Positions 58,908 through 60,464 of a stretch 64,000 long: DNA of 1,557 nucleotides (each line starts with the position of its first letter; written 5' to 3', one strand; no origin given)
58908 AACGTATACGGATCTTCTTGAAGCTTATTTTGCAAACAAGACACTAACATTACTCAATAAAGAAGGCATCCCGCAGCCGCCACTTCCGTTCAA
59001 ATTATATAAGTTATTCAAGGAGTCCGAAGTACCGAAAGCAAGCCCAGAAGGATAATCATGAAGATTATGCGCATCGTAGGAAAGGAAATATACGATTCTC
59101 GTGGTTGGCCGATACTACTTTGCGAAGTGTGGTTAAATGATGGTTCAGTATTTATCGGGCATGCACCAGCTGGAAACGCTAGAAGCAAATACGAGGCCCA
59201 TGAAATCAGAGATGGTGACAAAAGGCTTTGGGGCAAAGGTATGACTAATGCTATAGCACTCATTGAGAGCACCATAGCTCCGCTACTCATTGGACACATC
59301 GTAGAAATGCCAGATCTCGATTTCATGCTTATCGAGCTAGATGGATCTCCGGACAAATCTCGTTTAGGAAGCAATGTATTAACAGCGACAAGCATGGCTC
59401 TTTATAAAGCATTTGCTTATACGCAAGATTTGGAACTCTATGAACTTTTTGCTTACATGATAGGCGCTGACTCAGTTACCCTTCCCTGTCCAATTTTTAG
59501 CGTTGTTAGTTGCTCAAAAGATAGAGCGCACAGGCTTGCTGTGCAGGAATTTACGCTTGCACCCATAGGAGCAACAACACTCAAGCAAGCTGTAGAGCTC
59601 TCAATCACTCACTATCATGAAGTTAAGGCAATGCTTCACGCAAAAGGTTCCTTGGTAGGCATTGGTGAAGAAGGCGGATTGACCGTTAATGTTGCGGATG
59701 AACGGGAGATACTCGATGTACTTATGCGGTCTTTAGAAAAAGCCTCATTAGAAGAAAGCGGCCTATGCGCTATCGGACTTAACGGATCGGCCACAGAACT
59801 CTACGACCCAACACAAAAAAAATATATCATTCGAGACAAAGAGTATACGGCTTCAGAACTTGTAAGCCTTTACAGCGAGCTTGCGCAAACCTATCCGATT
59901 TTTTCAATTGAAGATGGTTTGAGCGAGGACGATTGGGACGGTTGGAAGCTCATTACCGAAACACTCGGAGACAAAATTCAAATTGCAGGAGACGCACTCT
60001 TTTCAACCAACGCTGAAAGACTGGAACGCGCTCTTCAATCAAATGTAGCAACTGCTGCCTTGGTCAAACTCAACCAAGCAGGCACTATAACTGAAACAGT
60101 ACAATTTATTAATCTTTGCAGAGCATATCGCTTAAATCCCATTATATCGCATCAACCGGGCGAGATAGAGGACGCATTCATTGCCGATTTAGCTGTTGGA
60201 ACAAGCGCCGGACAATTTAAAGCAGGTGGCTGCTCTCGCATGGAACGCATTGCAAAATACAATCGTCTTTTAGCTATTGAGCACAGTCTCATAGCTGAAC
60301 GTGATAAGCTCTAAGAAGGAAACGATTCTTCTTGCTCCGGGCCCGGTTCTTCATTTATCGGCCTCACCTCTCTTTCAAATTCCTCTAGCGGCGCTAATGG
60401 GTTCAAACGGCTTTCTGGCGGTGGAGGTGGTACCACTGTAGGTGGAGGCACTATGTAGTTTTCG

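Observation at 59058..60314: Enolase-like gene with substitutions at several canonical catalytic/metal-binding positions, adjacent to the T3SS secretin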

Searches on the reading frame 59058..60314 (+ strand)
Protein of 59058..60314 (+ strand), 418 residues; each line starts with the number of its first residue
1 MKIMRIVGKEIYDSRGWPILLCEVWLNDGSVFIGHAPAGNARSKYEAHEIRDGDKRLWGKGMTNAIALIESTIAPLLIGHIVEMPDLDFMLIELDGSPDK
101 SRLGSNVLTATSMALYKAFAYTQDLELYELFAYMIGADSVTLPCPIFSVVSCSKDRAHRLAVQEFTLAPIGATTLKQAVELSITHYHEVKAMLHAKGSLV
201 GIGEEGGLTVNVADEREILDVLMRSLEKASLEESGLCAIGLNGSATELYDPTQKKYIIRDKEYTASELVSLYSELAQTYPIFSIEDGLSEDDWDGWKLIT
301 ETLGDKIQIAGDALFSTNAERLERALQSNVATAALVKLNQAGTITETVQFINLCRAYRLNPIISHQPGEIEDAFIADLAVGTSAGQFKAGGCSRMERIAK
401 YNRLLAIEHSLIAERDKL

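Call 3: search_protein_families(library=pfam, proteins=[window:59058-60314:+], max_evalue=0.01)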
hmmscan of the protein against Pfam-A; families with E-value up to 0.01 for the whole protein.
window:59058-60314:+ (418 aa): 3 families
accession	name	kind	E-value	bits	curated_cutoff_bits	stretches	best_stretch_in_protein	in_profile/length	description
PF00113.28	Enolase_C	-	3.3e-76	256.8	21.5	1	140-412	2-282/296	Enolase, C-terminal TIM barrel domain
PF03952.21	Enolase_N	-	5.9e-31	107.8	35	1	3-129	1-129/131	Enolase, N-terminal domain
PF13378.12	MR_MLE_C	-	1.2e-07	32.1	29.4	1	263-383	55-172/219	Enolase C-terminal domain-like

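Call 4: search_protein_families(library=ncbifam, proteins=[window:59058-60314:+], max_evalue=0.01)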
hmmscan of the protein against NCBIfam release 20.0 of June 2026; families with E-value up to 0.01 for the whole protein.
window:59058-60314:+ (418 aa): 2 families
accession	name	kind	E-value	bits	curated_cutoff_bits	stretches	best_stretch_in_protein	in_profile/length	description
TIGR01060.2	eno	equivalog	6e-120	400.7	300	1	3-412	1-411/425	phosphopyruvate hydratase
NF006223.0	PRK08350.1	equivalog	6.9e-13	48.6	624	1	57-153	44-138/341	hypothetical protein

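Call 5: search_solved_structures(query=window:59058-60314:+, show_alignments=3, max_evalue=1e-20)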
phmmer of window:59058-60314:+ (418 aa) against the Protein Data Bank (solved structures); distinct sequences matched with E-value up to 1e-20: 67 (the best 60 are shown).
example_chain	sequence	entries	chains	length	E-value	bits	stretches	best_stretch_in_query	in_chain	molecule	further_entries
1iyx_A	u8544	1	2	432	1.2e-93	317.4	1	5-411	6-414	ENOLASE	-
4mks_A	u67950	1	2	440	2.9e-93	316.1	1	6-411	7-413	Enolase 2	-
4a3r_A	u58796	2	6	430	5.2e-93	315.3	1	3-411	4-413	ENOLASE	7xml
3h8a_A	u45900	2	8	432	9e-93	314.5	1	2-411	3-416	Enolase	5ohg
1e9i_A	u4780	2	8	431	9.3e-93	314.5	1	2-411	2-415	ENOLASE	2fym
6d3q_A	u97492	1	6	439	9.6e-93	314.5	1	2-411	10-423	Enolase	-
6bfy_A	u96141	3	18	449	1e-92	314.3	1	2-411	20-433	Enolase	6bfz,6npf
6l7d_A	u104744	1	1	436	1.3e-92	314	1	5-411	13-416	Enolase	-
7ckp_A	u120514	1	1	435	3.3e-92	312.7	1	5-411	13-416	Enolase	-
7clk_A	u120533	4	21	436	3.3e-92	312.7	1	5-411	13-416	Enolase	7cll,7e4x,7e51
7dlr_A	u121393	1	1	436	2.3e-91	309.9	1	5-411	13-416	Enolase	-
7e4f_A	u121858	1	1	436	2.3e-91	309.9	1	5-411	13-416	Enolase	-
4rop_A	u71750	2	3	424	5.1e-89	302.2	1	3-411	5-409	Enolase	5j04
3uj2_A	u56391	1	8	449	9.7e-88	298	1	2-411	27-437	Enolase 1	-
6o4n_A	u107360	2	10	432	1.4e-87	297.4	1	5-411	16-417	Enolase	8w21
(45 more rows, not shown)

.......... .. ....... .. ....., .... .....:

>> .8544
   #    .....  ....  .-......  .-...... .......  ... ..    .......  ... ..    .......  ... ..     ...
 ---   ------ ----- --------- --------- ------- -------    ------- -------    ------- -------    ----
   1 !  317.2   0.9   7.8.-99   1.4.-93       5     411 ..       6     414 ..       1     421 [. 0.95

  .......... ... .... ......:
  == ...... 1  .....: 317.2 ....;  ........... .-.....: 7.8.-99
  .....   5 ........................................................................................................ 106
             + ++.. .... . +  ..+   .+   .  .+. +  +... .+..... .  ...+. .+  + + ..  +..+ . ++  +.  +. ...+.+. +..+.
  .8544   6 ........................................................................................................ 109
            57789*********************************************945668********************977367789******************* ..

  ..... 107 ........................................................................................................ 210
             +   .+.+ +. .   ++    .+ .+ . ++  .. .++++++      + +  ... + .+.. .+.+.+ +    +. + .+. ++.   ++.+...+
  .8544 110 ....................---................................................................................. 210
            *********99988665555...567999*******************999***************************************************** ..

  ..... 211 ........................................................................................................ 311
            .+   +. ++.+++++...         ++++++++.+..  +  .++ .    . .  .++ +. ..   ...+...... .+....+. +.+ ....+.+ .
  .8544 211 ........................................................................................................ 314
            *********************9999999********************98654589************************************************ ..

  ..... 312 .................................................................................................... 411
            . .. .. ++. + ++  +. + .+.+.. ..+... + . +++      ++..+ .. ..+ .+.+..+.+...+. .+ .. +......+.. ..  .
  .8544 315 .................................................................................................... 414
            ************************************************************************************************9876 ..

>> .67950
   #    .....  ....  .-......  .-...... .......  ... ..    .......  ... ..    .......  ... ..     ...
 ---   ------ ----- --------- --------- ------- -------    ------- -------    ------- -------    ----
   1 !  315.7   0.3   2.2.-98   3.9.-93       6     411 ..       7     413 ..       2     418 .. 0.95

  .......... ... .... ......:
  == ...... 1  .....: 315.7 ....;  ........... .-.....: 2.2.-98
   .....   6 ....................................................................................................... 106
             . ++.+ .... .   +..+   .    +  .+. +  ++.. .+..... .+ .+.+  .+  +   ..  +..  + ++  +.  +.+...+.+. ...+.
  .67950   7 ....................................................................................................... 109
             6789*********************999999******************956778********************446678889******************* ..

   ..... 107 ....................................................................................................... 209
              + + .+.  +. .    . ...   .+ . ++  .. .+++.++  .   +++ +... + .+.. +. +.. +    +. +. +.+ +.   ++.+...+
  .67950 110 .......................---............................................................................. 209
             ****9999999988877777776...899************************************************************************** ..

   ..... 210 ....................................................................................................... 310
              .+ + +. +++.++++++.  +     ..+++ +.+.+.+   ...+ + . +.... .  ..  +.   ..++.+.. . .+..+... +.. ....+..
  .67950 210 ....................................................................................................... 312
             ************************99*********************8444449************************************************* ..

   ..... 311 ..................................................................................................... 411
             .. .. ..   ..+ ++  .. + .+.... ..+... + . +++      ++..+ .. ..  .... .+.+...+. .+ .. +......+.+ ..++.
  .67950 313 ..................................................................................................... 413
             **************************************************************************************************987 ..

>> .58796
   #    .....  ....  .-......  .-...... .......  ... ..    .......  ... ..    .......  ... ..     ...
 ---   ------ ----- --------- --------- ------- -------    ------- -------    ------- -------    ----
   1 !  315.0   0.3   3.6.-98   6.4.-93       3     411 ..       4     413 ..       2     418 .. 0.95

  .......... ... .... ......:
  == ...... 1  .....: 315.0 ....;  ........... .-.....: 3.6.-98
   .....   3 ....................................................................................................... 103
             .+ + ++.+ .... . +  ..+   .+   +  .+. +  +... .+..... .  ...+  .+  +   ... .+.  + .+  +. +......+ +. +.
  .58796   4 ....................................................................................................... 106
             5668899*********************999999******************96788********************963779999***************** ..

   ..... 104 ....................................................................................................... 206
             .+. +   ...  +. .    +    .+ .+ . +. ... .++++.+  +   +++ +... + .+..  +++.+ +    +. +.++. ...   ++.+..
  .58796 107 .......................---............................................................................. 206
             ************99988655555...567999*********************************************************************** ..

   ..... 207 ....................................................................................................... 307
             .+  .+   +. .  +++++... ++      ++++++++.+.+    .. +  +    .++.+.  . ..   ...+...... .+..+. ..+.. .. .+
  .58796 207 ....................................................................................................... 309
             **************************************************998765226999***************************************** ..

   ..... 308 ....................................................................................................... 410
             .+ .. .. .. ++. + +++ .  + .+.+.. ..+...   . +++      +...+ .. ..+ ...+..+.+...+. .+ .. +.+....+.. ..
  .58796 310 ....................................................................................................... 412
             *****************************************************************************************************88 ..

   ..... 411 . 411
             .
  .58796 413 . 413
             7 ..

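Call 7: find_homologous_proteins(query=window:59058-60314:+, max_evalue=1e-10)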
Query window:59058-60314:+ (418 aa): 8000 proteins with E <= 1e-10 among 8000 candidates; the best 120 are listed.
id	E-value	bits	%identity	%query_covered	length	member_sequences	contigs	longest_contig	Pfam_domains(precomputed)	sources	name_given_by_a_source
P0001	9.8e-232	787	83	100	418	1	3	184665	PF03952.22,PF00113.29,PF13378.13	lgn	-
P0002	4.5e-189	647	65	100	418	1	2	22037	PF03952.22,PF00113.29,PF13378.13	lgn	-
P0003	3.3e-168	578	60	100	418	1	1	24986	PF03952.22,PF00113.29,PF13378.13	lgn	-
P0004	9.7e-168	576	59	100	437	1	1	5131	PF03952.22,PF00113.29,PF13378.13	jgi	jgi:enolase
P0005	5.8e-164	564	57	100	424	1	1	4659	PF03952.22,PF00113.29,PF13378.13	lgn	-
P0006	6.4e-162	557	58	99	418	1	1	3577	PF03952.22,PF00113.29,PF13378.13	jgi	jgi:enolase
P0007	1.2e-158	546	57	100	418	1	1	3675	PF03952.22,PF00113.29,PF13378.13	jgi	jgi:enolase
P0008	4.0e-153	528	56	100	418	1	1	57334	PF03952.22,PF00113.29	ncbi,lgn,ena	-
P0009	7.0e-150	517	55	98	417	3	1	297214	PF03952.22,PF00113.29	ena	-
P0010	3.1e-146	505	54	100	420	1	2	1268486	PF03952.22,PF00113.29,PF13378.13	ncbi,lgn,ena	-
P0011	3.5e-146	505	53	99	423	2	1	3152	PF03952.22,PF00113.29,PF13378.13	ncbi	-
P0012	9.3e-146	504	53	99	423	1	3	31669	PF03952.22,PF00113.29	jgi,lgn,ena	-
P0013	2.3e-139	483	50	98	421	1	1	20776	PF03952.22,PF00113.29,PF13378.13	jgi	-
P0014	1.3e-134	467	49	98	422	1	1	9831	PF03952.22,PF00113.29,PF13378.13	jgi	jgi:enolase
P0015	2.6e-130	453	49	99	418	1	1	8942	PF03952.22,PF00113.29,PF07476.18,PF13378.13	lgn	-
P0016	4.5e-130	452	49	99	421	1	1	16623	PF03952.22,PF00113.29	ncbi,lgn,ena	-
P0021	4.1e-127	443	48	99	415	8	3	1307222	PF03952.22,PF00113.29,PF07476.18,PF13378.13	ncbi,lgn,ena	-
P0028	4.8e-122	426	48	98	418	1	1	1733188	PF03952.22,PF00113.29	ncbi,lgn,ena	-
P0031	3.8e-121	423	48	99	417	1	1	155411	PF03952.22,PF00113.29,PF07476.18,PF13378.13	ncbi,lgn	-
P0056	2.4e-109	384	45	99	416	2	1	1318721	PF03952.22,PF00113.29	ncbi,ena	-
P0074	1.3e-102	362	42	100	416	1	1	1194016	PF03952.22,PF00113.29,PF13378.13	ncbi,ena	-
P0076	6.4e-101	356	41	100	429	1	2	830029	PF03952.22,PF00113.29,PF07476.18,PF13378.13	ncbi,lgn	-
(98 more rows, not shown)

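Call 10: find_related_loci(query=window:59058-60314:+, collection=genome_contigs, flank=10000)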
Query window:59058-60314:+ (418 aa) in genome_contigs; peptide patterns used: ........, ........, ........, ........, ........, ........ (x = any residue, [..] = any of these).
600 stretches matched a pattern (row limit reached: there are more); 598 encode a relative of the query (tblastn E <= 1e-3); the best 80 are kept; 80 distinct loci.
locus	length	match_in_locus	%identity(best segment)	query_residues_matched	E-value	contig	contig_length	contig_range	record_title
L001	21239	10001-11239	42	1-411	8e-105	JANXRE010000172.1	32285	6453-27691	MAG: Acidobacteria bacterium isolate GL140_6_concoct_246_sub GL140_6_k141_1400255, whole genome shotgun sequence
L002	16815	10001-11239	42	1-411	2e-104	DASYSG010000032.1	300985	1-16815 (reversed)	MAG TPA_asm: Bryobacteraceae bacterium isolate SMAG_U4532 k141_671817, whole genome shotgun sequence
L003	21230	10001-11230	41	3-411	2e-102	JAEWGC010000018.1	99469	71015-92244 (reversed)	MAG: Bacillota bacterium isolate OH_PBlB_208 k127_337667, whole genome shotgun sequence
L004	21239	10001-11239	41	1-411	1e-101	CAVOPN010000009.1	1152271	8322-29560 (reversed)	MAG: Bryobacterales bacterium isolate MFD10064.bin.1.78 genome assembly, contig: contig_239, whole genome shotgun sequen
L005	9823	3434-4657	41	6-411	4e-101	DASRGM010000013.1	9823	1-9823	MAG TPA_asm: Terriglobales bacterium isolate SMAG_U10058 k141_485612, whole genome shotgun sequence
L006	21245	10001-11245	42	1-413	6e-101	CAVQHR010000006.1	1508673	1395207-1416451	MAG: Bryobacterales bacterium isolate MFD01213.bin.2.144 genome assembly, contig: contig_5857, whole genome shotgun sequ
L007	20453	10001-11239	41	1-411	2e-100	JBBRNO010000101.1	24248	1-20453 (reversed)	MAG: Bryobacterales bacterium isolate La1_metabat2.173 LA1C_B2.173_k141_171061L_24248_cov_32.0667, whole genome shotgun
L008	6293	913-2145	41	3-414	4e-100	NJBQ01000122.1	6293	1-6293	MAG: Candidatus Aerophobetes bacterium Ae_b3a 14483, whole genome shotgun sequence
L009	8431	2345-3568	41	3-411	3e-100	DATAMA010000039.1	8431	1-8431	MAG TPA_asm: Desulfobacteria bacterium isolate SMAG_U6978 k141_338463, whole genome shotgun sequence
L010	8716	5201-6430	41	1-411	8e-100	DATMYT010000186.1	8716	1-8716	MAG TPA_asm: Negativicutes bacterium isolate SMAG_U13155 k141_33014, whole genome shotgun sequence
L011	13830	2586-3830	41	1-413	1e-99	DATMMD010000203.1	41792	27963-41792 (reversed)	MAG TPA_asm: Bryobacteraceae bacterium isolate SMAG_U12814 k141_210545, whole genome shotgun sequence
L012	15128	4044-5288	41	1-413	2e-99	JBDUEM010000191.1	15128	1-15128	MAG: Bryobacteraceae bacterium isolate cluster4_bin.95 NODE_8551_length_15128_cov_8.017515, whole genome shotgun sequenc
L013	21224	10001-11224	41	3-411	5e-99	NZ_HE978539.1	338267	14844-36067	Brevibacillus massiliensis strain phR, whole genome shotgun sequence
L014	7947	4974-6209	40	3-411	7e-99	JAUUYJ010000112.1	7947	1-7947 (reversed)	MAG: Candidatus Zixiibacteriota bacterium isolate CSMAG_164 CSMAG_164_k127_8588608_length_7947_cov_28.0033, whole genome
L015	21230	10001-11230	41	3-411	7e-99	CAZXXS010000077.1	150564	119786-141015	MAG TPA_asm: uncultured Cytophagia bacterium isolate binchicken_co219_432 genome assembly, contig: k141_293435, whole ge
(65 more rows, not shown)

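Call 11: list_cluster_members(proteins=[P0008, P0010, P0011, P0016, P0021, P0028, P0031, P0056, P0074, P0076])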
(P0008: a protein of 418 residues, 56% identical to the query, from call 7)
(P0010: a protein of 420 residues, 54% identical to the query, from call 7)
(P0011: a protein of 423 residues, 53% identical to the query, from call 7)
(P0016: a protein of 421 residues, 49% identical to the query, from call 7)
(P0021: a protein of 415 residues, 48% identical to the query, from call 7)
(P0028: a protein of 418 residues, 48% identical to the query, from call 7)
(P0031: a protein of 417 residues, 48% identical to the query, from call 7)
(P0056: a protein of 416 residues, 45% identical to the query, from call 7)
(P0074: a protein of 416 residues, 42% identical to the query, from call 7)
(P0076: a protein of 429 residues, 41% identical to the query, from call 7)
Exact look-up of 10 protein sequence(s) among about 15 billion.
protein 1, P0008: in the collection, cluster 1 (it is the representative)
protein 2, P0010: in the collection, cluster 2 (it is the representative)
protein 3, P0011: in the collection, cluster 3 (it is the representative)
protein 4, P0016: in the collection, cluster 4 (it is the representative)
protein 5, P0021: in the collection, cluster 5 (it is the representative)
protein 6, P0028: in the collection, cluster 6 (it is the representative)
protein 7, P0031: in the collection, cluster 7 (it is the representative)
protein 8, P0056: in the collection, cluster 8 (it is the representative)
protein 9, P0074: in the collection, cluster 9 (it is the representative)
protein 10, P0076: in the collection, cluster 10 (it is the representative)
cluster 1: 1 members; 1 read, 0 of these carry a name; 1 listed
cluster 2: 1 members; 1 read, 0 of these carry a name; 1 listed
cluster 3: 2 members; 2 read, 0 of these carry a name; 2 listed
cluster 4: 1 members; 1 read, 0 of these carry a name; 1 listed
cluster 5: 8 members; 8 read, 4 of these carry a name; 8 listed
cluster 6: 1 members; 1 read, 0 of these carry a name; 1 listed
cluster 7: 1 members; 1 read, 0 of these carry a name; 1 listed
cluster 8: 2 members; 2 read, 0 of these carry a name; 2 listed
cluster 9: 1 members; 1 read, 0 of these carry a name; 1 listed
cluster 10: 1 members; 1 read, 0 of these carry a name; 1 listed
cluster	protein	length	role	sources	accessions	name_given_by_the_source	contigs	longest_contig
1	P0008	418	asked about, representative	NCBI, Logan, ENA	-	-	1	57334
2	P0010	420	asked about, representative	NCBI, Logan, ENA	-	-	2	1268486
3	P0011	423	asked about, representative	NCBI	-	-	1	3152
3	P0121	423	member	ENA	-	-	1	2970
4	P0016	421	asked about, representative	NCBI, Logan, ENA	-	-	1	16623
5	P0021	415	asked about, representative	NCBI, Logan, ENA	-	-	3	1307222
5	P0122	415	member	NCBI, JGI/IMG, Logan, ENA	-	enolase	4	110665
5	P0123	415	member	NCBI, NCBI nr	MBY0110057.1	MAG: phosphopyruvate hydratase [Candidatus Babeliaceae bacterium] | phosphopyruvate hydratase [Candidatus Babeliaceae bacterium]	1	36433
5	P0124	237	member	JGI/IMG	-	enolase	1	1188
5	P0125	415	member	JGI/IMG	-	enolase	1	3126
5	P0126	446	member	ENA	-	-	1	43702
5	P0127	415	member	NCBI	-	-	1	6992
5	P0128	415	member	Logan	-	-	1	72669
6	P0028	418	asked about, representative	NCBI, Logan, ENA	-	-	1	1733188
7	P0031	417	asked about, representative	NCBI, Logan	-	-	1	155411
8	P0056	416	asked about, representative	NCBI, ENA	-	-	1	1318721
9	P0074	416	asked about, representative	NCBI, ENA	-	-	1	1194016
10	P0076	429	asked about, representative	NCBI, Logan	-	-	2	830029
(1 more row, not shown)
